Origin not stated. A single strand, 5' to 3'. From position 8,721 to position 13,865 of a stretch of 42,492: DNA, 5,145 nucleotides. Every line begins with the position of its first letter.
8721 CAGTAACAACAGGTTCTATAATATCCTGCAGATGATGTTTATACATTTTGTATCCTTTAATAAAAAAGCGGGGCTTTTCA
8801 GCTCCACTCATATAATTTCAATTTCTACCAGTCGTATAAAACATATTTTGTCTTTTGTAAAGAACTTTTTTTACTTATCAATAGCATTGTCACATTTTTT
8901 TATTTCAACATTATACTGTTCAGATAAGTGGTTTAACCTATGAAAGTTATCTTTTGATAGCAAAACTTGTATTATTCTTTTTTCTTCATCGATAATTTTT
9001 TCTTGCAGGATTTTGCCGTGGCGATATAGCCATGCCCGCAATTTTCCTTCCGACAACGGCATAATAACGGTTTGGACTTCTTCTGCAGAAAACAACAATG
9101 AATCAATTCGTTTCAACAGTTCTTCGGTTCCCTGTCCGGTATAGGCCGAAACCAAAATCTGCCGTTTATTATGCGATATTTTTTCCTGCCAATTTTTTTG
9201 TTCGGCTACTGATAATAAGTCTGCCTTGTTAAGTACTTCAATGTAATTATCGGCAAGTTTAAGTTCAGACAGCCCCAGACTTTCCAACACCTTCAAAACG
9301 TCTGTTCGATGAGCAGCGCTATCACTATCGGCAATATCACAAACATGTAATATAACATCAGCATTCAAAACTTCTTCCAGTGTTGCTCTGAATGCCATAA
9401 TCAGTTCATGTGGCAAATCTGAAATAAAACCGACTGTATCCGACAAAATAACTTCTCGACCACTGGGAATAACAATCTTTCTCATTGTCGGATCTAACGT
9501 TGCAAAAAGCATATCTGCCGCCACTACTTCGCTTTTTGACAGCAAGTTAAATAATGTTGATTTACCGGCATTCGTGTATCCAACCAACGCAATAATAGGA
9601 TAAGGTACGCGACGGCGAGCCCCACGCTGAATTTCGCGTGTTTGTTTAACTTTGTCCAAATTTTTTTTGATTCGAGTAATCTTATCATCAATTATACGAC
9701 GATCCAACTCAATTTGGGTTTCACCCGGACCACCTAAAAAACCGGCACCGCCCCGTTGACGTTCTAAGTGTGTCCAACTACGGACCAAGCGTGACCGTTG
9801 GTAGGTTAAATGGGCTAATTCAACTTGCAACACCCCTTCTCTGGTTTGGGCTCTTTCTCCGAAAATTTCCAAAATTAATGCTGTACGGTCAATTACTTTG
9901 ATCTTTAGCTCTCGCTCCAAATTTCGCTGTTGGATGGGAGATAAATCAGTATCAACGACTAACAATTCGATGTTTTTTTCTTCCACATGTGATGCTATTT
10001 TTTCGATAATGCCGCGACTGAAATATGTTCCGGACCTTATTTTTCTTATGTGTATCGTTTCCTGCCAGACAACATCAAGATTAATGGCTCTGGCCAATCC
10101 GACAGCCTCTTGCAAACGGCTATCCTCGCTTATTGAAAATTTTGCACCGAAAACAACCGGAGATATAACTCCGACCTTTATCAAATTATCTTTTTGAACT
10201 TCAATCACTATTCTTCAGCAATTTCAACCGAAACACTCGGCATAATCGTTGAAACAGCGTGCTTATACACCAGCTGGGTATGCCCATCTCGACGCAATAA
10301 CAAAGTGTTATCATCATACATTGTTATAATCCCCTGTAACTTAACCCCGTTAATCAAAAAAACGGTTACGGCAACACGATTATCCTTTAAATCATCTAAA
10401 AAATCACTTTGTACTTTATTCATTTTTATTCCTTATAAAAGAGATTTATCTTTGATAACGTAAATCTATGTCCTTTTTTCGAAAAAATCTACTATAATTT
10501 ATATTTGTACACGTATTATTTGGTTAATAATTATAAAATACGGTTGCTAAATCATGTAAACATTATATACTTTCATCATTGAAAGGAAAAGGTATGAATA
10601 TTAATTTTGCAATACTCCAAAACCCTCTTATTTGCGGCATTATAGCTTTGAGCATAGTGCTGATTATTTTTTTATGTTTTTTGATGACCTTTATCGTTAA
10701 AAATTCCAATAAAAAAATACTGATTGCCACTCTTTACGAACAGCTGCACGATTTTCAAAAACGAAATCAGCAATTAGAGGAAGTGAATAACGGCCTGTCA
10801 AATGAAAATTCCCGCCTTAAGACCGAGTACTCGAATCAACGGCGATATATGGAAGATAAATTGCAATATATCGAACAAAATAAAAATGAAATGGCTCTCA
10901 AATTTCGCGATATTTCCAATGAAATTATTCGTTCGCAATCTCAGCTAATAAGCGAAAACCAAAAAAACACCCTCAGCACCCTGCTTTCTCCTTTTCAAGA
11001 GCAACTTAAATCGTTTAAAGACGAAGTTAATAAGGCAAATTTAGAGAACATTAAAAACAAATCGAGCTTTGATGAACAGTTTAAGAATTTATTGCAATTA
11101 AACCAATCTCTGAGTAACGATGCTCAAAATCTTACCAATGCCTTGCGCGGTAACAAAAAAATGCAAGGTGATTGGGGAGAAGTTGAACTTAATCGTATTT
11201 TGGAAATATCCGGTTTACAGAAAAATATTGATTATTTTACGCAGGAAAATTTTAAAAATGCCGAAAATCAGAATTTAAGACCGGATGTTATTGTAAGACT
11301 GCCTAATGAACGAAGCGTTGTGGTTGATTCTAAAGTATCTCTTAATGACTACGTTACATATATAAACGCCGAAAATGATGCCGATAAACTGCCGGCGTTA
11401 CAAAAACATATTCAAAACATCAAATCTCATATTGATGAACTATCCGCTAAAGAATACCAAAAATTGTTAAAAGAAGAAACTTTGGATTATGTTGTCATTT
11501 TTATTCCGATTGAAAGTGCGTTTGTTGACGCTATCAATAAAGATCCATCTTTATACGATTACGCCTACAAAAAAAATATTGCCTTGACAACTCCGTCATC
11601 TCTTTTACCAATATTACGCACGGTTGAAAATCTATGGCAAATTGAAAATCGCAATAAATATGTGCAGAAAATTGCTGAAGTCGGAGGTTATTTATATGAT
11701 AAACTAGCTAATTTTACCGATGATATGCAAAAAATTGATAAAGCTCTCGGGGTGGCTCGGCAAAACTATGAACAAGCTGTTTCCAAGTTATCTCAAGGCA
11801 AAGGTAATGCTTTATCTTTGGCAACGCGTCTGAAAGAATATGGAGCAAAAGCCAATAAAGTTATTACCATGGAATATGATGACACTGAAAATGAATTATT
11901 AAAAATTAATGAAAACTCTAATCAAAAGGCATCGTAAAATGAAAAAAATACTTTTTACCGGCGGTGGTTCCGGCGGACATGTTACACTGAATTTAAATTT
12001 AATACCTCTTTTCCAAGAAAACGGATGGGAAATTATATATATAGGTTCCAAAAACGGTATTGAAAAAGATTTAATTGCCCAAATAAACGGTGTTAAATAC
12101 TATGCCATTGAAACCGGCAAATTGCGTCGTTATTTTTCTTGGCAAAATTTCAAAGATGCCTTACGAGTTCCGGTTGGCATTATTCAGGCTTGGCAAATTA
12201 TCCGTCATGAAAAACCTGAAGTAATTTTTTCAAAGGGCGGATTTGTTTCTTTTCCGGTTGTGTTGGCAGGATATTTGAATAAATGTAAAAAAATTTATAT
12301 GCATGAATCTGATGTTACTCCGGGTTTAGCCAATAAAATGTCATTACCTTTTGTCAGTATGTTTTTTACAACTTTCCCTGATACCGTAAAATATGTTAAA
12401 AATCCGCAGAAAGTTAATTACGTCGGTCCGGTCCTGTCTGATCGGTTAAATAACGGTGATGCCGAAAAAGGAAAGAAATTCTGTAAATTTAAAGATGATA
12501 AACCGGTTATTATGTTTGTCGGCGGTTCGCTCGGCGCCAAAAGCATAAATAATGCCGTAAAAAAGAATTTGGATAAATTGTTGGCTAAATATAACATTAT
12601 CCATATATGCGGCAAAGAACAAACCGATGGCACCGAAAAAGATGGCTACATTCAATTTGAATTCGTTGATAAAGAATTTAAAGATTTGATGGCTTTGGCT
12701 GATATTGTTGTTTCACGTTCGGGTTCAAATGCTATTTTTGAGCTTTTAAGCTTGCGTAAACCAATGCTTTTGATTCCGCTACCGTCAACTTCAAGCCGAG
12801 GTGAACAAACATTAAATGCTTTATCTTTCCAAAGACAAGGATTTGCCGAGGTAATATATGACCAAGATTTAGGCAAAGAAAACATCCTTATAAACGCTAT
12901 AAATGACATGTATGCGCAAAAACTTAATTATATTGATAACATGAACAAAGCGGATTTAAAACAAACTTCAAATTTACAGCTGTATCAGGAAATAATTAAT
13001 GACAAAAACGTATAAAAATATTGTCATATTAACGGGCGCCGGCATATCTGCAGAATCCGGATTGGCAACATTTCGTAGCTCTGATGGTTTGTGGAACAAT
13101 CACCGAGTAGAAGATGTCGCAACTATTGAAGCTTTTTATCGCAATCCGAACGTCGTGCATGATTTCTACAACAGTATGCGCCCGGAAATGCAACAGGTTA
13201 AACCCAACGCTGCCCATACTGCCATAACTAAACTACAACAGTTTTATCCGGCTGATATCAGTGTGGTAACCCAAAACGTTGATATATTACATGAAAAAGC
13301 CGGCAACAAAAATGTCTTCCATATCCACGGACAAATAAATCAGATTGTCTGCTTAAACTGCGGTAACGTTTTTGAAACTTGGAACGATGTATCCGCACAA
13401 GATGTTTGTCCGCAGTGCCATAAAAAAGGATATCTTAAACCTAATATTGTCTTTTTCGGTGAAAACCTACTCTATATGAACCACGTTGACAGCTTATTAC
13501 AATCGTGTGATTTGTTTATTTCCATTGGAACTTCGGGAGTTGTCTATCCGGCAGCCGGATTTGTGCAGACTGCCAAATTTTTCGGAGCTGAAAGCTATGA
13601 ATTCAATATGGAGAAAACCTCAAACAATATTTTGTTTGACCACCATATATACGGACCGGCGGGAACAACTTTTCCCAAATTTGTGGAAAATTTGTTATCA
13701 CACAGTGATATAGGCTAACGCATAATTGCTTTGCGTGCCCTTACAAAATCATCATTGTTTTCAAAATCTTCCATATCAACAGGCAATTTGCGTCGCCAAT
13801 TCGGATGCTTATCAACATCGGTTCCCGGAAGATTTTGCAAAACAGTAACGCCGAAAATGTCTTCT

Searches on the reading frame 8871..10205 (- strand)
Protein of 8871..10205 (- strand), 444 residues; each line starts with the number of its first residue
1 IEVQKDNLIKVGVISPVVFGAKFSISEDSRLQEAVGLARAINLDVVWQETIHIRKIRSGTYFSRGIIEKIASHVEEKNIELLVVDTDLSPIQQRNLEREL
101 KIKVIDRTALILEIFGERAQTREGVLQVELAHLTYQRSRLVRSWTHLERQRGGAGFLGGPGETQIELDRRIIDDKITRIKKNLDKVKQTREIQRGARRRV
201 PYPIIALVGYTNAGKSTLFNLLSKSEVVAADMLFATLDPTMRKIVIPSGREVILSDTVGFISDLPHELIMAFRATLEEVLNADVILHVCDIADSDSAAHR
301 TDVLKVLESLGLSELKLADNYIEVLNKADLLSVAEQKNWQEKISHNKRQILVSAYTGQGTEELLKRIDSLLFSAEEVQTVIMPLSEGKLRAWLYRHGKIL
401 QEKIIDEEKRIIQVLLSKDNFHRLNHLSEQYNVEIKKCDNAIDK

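Call 58: search_protein_families(library=pfam, proteins=[window:8871-10205:-], max_evalue=0.00001)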
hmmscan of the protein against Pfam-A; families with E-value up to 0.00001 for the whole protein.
window:8871-10205:- (444 aa): 4 families
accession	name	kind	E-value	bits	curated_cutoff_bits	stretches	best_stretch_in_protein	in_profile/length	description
PF16360.10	GTP-bdg_M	-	9.7e-30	103.4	29.5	1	118-197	1-79/79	GTP-binding GTPase Middle Region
PF13167.11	GTP-bdg_N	-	1.6e-25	89.9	25.4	1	29-115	2-88/89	GTP-binding GTPase N-terminal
PF01926.29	MMR_HSR1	-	8.8e-20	71.4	21.9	1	205-309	2-102/113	50S ribosome-binding GTPase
PF19275.4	HflX_C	-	4.1e-06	27.2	26.4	0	341-407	4-70/102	HflX C-terminal domain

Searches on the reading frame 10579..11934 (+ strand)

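Call 58: search_protein_families(library=pfam, proteins=[window:10579-11934:+], max_evalue=0.00001)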
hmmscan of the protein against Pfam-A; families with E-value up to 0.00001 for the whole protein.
window:10579-11934:+ (452 aa): 1 family
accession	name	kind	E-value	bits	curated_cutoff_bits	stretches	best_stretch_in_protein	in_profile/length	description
PF02646.22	RmuC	-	3.5e-95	318.9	26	1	131-427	2-290/291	RmuC family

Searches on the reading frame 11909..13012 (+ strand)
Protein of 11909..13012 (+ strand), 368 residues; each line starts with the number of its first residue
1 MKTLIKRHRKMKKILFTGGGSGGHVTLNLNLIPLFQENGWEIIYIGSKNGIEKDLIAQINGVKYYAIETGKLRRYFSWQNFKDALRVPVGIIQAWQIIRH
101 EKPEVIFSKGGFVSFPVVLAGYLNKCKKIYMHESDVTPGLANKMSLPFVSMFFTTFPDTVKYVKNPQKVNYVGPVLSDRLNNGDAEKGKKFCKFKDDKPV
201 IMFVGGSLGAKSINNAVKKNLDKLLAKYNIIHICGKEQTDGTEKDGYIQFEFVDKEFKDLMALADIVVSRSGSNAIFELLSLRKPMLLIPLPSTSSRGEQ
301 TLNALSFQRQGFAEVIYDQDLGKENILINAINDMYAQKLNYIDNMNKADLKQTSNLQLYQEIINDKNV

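Call 58: search_protein_families(library=pfam, proteins=[window:11909-13012:+], max_evalue=0.00001)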
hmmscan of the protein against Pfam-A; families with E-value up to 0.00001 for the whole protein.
window:11909-13012:+ (368 aa): 3 families
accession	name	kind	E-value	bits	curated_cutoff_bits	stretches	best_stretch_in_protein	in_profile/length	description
PF04101.22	Glyco_tran_28_C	-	2.4e-30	106.2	22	1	200-352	1-158/166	Glycosyltransferase family 28 C-terminal domain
PF03033.26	Glyco_transf_28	-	3.9e-30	105.2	26.2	1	14-149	1-134/139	Glycosyltransferase family 28 N-terminal domain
PF13528.12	Glyco_trans_1_3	-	1.7e-06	27.9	25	1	233-326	222-314/322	Glycosyl transferase family 1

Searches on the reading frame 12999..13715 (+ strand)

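Call 58: search_protein_families(library=pfam, proteins=[window:12999-13715:+], max_evalue=0.00001)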
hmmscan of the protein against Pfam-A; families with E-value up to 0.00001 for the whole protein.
window:12999-13715:+ (239 aa): 1 family
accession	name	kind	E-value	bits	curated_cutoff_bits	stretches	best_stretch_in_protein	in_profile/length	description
PF02146.23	SIR2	-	6.1e-48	163.6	24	1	13-184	1-180/180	Sir2 family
